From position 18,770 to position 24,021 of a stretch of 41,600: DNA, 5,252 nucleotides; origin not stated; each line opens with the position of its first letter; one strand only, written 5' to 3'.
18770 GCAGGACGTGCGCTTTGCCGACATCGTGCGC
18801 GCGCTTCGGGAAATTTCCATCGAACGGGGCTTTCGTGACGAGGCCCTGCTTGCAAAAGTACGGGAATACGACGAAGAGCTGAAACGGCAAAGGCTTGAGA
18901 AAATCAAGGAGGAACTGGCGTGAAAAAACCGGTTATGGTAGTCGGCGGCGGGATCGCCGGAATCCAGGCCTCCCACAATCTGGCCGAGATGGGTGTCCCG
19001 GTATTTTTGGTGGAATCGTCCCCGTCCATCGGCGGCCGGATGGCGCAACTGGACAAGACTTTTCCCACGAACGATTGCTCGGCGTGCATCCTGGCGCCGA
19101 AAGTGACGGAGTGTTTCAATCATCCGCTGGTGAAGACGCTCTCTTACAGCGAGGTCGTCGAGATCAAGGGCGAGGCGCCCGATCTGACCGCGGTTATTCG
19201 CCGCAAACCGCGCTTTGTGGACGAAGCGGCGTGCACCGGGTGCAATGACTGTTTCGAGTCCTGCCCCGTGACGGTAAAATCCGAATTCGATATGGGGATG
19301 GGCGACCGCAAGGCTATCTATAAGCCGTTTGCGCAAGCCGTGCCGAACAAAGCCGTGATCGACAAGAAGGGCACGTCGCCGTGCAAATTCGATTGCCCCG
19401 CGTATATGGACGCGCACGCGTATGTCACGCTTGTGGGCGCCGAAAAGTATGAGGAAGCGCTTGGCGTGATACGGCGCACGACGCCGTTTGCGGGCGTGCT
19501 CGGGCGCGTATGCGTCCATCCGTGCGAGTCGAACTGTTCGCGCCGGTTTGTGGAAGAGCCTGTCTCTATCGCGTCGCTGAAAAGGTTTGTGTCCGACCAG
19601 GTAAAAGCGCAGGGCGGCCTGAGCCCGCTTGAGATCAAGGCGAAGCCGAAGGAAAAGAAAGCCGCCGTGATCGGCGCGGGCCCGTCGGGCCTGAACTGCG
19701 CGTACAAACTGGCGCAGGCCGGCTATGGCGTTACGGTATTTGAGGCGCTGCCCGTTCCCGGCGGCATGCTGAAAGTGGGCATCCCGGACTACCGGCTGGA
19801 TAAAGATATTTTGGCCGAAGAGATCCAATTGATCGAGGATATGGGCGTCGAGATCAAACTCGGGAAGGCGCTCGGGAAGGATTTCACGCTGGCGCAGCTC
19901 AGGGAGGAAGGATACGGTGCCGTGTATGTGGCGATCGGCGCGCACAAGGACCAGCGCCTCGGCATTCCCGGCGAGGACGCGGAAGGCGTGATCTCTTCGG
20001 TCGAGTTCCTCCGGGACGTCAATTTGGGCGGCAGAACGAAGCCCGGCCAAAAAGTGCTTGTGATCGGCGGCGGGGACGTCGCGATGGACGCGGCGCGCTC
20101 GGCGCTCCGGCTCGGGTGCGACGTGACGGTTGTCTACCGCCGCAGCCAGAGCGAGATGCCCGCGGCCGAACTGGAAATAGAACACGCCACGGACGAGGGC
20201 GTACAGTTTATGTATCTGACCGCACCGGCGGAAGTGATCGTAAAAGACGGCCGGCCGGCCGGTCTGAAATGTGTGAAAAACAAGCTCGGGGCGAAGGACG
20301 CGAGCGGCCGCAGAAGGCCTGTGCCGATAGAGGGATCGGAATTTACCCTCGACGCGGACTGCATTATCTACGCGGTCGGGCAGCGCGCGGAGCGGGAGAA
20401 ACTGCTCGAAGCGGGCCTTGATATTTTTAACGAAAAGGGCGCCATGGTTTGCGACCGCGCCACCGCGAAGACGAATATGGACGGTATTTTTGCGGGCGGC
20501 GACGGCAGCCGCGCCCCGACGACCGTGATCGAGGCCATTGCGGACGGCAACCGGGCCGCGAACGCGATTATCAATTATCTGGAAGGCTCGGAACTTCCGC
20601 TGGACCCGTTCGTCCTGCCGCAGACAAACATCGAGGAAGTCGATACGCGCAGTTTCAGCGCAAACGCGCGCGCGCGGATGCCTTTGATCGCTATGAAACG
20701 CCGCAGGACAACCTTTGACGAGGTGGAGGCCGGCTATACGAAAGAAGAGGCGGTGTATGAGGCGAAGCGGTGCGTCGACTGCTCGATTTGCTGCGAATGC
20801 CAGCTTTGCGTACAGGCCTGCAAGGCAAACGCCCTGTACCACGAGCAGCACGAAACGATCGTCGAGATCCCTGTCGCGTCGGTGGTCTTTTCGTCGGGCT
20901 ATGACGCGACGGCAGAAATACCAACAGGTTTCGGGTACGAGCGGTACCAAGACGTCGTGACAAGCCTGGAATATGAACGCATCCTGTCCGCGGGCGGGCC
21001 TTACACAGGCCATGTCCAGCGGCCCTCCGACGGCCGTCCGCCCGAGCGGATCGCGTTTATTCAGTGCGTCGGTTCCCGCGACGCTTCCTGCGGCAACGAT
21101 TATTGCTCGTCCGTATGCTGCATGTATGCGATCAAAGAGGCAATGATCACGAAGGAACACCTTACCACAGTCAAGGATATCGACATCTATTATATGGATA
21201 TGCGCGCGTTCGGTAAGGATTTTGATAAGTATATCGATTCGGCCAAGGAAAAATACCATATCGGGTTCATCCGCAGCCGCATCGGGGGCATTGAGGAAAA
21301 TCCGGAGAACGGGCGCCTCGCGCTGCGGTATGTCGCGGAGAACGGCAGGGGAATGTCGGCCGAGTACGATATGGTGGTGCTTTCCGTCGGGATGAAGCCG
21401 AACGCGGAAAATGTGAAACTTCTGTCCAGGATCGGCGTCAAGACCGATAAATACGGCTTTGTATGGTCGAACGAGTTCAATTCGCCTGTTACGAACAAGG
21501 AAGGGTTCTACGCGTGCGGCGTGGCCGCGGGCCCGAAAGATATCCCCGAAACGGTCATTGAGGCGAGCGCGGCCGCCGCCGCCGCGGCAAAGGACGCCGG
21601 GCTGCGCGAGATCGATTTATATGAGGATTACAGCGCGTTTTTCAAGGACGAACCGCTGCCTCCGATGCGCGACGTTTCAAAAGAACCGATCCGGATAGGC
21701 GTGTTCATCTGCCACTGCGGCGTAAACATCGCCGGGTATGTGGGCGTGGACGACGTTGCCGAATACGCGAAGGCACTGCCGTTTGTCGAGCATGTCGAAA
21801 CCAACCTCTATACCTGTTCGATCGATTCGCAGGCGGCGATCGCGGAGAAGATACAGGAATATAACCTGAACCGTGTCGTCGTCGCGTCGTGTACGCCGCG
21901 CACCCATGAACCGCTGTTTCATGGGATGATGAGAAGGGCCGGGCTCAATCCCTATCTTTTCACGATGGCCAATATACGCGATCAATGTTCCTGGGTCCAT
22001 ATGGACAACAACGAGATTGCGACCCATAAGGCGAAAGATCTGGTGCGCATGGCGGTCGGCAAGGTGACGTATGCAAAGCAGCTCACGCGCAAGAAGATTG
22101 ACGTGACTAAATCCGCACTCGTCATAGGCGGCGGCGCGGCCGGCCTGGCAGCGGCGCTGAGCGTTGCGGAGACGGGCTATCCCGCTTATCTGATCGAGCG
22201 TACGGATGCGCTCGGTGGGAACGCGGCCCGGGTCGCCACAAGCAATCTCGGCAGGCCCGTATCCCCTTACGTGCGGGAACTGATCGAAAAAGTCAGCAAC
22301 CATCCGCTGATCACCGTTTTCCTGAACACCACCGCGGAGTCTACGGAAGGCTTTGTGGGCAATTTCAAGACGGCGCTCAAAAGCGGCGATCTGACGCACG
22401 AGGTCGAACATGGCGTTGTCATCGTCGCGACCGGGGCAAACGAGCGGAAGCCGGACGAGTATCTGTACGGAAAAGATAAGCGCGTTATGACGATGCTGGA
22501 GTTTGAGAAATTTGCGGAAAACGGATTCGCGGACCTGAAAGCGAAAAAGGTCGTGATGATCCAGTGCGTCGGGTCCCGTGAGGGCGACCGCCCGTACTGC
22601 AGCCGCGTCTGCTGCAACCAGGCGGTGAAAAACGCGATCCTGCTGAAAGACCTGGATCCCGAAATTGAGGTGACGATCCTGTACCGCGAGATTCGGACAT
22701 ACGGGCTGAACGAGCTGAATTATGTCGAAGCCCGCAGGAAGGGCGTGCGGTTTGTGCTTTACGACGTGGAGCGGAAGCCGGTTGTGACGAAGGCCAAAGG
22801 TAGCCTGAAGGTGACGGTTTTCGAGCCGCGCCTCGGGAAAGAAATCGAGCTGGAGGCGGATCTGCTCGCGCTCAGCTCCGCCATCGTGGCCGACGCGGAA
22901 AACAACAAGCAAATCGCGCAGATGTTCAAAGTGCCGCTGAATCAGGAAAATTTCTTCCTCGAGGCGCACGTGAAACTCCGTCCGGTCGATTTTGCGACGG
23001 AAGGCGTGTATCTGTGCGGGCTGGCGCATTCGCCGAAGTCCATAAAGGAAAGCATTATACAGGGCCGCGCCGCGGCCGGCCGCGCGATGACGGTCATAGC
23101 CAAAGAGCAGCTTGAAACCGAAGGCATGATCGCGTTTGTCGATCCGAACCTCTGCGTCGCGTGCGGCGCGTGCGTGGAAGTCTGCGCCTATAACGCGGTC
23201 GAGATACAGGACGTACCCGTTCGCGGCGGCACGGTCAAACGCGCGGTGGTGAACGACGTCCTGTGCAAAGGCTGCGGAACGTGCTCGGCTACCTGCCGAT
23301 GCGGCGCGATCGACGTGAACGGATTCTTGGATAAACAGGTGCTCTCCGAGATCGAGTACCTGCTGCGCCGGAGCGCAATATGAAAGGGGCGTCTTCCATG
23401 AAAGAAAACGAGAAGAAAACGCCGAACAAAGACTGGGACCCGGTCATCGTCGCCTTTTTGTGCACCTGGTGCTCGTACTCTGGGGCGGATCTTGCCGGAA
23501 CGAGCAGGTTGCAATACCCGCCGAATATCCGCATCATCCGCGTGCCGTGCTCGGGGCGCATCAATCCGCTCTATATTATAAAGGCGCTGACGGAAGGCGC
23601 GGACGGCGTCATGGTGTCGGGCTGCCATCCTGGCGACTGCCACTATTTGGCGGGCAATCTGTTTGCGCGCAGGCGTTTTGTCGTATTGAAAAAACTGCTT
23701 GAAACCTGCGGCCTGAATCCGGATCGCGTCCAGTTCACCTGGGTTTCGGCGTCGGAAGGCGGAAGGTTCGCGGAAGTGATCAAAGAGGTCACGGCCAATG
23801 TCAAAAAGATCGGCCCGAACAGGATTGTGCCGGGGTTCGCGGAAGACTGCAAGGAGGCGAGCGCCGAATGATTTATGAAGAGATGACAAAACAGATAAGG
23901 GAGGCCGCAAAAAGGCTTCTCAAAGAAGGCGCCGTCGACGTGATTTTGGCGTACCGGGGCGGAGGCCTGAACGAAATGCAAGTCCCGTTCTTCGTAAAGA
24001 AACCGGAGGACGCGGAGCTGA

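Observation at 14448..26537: Ten-gene translationally coupled MetFV / HdrC / multi-HdrA / MvhD / Flx-like operon with no HdrB: candidate new class of electron-bifurcating methylene-THF reductase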

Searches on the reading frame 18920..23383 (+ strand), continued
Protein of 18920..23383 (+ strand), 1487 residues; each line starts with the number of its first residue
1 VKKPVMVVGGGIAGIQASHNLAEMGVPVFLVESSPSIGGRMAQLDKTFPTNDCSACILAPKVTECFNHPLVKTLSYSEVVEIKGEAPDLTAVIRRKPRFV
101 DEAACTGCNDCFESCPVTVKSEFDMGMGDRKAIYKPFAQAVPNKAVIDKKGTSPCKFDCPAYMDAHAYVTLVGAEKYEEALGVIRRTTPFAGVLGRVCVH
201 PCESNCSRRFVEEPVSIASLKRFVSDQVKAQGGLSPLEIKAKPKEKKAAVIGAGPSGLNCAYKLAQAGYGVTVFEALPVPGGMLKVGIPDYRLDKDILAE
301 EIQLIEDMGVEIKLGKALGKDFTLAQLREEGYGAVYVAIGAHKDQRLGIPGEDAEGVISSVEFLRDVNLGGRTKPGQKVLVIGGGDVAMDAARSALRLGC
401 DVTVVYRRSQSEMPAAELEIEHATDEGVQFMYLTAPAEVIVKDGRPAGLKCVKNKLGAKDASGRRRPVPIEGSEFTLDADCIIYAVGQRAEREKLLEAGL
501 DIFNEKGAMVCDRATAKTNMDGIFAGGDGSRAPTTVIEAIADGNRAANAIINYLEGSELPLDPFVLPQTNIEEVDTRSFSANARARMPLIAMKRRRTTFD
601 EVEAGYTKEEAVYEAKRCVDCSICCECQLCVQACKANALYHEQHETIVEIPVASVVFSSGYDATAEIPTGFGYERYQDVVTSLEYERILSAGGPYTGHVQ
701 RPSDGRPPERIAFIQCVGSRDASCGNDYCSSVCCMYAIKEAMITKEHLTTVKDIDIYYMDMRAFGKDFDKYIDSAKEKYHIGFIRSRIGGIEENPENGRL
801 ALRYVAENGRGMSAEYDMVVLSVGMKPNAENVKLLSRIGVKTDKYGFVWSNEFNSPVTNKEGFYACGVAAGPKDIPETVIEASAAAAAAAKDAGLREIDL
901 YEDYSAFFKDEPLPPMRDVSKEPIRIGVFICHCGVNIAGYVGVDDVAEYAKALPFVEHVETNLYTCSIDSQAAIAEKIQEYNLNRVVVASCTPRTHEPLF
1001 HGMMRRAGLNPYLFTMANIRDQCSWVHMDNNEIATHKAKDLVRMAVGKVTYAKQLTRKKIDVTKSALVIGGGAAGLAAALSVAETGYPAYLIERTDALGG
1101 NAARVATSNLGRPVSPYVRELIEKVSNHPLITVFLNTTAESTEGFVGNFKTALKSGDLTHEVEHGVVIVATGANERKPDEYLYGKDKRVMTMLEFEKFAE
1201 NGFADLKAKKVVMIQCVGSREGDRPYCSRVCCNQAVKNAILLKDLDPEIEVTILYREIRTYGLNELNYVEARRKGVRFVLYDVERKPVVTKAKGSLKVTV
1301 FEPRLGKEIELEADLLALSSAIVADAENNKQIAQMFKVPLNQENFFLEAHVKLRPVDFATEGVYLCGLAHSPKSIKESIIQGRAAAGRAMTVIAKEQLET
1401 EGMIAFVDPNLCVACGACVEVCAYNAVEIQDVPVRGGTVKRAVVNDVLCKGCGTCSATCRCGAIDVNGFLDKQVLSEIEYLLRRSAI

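Call 38: find_encoding_contigs(protein=P0114, flank=9000, max_places=1)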
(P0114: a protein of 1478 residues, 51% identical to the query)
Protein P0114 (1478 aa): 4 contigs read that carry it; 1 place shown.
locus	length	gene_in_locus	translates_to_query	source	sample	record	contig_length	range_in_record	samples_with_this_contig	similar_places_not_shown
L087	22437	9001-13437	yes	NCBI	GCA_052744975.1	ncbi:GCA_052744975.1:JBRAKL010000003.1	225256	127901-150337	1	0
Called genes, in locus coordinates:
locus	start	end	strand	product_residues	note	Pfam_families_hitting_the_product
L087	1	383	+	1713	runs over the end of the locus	PF18537:CODH_A_N, PF03598:CdhC, PF14890:Intein_splicing, PF14528:LAGLIDADG_3, PF19436:ACS_CODH_B_C, PF14890:Intein_splicing, PF14528:LAGLIDADG_3, PF19436:ACS_CODH_B_C, +3 more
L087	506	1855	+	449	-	PF04060:FeS, PF03599:CdhD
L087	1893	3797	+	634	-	PF00111:Fer2, PF17650:RACo_linker, PF17651:Raco_middle, PF14574:RACo_C_ter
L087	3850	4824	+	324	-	PF03599:CdhD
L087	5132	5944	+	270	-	PF00809:Pterin_bind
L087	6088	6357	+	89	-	-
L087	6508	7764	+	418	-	PF00871:Acetate_kinase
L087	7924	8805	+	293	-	PF02754:CCG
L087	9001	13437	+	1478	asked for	PF12831:FAD_oxidored (weak), PF00037:Fer4 (weak), PF14691:Fer4_20, PF07992:Pyr_redox_2, PF12831:FAD_oxidored (weak), PF13450:NAD_binding_8, PF13738:Pyr_redox_3, PF07992:Pyr_redox_2, +16 more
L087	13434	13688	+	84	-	-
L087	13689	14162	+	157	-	PF02662:FlpD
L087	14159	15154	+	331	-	PF12838:Fer4_7 (faint), PF13237:Fer4_10 (faint), PF00037:Fer4 (faint), PF12797:Fer4_2 (faint), PF13183:Fer4_8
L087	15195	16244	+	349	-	PF13484:Fer4_16 (faint), PF14697:Fer4_21 (faint), PF25160:LdpA_Fe-S-bd (faint), PF00037:Fer4 (faint), PF12797:Fer4_2 (faint), PF13237:Fer4_10 (faint), PF17179:Fer4_22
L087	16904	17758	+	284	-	PF00175:NAD_binding_1, PF10418:DHODB_Fe-S_bind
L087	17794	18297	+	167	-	PF13237:Fer4_10 (faint), PF13183:Fer4_8, PF13187:Fer4_9 (weak), PF13534:Fer4_17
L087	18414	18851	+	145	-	PF01597:GCV_H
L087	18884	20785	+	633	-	PF13185:GAF_2, PF01590:GAF, PF13492:GAF_3, PF00512:HisKA, PF02518:HATPase_c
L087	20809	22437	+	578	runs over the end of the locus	PF01268:FTHFS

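Call 60: search_solved_structures(query=window:18920-23383:+, max_evalue=1e-100, show_alignments=1)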
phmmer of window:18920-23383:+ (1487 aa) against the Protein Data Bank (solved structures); distinct sequences matched with E-value up to 1e-100: 8.
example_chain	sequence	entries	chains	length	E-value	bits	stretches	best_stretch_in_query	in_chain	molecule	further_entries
5odc_A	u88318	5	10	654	1.8e-185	621.9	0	624-834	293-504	Heterodisulfide reductase, subunit A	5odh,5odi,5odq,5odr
8rvu_a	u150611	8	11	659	5.9e-173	580.4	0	619-847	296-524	H(2):CoB-CoM heterodisulfide,ferredoxin reductase subunit A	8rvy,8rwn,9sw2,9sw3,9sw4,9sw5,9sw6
8rvv_A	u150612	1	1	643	1.1e-171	576.2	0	619-847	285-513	H(2):CoB-CoM heterodisulfide,ferredoxin reductase subunit A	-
9sfi_A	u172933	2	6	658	9.5e-148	496.9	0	3-150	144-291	CoB--CoM heterodisulfide reductase iron-sulfur subunit A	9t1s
7bkb_A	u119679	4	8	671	1.7e-145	489.5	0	922-1095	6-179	CoB--CoM heterodisulfide reductase iron-sulfur subunit A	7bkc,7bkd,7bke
9bov_A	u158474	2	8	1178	2.7e-128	432.4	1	153-629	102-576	Molybdopterin oxidoreductase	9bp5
9n5u_A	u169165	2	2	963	5.5e-117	395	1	153-574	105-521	NfnA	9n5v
8oh5_C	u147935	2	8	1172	1.3e-108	367.2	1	153-630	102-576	Formate dehydrogenase-O, major subunit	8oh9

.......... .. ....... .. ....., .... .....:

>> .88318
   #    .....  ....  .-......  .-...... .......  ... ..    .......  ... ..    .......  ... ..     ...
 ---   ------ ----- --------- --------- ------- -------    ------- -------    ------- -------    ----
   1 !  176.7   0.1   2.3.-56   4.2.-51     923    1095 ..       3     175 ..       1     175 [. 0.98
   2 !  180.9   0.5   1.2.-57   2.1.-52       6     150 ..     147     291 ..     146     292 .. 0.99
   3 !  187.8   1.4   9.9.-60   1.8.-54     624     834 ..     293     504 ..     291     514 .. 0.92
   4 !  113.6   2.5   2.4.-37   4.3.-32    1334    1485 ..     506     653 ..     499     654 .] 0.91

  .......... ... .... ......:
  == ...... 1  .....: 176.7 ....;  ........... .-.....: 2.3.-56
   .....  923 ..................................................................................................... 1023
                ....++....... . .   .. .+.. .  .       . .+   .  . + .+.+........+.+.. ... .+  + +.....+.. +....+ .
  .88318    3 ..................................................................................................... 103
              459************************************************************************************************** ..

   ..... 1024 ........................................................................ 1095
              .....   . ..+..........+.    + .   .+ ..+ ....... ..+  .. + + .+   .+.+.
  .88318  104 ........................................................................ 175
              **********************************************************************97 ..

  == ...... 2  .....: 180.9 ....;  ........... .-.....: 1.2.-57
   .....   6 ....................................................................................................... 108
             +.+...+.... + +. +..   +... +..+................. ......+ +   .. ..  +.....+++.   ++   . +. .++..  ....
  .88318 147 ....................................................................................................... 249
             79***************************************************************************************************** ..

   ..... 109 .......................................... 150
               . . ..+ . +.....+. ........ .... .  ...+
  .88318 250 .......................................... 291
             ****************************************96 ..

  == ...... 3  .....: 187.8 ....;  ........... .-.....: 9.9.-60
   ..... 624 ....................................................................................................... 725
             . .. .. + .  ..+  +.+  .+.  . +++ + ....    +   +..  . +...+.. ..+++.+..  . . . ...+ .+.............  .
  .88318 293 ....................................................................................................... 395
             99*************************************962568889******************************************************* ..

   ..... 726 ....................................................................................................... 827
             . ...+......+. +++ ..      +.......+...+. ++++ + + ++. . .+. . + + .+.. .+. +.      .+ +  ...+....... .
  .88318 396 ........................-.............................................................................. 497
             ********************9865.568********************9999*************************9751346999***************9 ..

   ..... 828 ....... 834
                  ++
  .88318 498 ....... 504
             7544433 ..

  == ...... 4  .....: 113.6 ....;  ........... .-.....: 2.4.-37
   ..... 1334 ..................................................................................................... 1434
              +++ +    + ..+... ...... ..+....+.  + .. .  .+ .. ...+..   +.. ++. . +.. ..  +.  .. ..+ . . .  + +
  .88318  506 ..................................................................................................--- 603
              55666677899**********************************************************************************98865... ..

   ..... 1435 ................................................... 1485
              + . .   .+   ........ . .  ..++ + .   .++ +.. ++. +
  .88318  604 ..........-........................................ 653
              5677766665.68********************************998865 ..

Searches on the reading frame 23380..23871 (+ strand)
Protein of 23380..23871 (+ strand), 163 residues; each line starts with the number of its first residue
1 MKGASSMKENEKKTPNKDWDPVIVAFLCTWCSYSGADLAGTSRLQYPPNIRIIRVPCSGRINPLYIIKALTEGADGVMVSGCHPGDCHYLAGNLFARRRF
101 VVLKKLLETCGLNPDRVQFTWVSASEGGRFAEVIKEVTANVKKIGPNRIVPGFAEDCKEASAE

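Call 4: search_protein_families(library=pfam, proteins=[window:23380-23871:+], max_evalue=0.01)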
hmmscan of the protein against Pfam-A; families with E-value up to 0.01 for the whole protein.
window:23380-23871:+ (163 aa): 1 family
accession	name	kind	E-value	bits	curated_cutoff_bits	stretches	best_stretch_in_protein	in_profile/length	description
PF02662.21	FlpD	-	2e-55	186.5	22.3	1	23-145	1-123/123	Methyl-viologen-reducing hydrogenase, delta subunit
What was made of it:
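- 23380..23871 (+): g7: MvhD/FlxD-like [2Fe-2S] subunit, 163 aa. PF02662, 2e-55 (call 4).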

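Call 32: search_protein_families(library=ncbifam, proteins=[window:23380-23871:+], max_evalue=0.001)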
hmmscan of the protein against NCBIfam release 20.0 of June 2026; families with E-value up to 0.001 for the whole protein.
window:23380-23871:+ (163 aa): 4 families
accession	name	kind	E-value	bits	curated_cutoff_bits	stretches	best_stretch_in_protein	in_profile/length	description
NF040770.1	hetero_SS_HdrA2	exception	4.8e-54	183.7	1100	1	13-147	640-774/777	CoB-CoM heterodisulfide reductase HdrA2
NF045873.1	F420_non_VhuD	exception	5.3e-42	143.1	215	1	20-149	1-130/132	F420-non-reducing hydrogenase iron-sulfur subunit VhuD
NF041891.1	hdrA_Methbact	equivalog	2.3e-14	52.6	1300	1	19-141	642-758/762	ferredoxin:CoB-CoM heterodisulfide reductase subunit HdrA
NF041778.1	hetero_SS_HdrA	equivalog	6.7e-05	20.9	1400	1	23-86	656-719/771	ferredoxin:CoB-CoM heterodisulfide reductase subunit HdrA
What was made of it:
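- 23380..23871 (+): VhuD model, 5e-42 (call 32).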
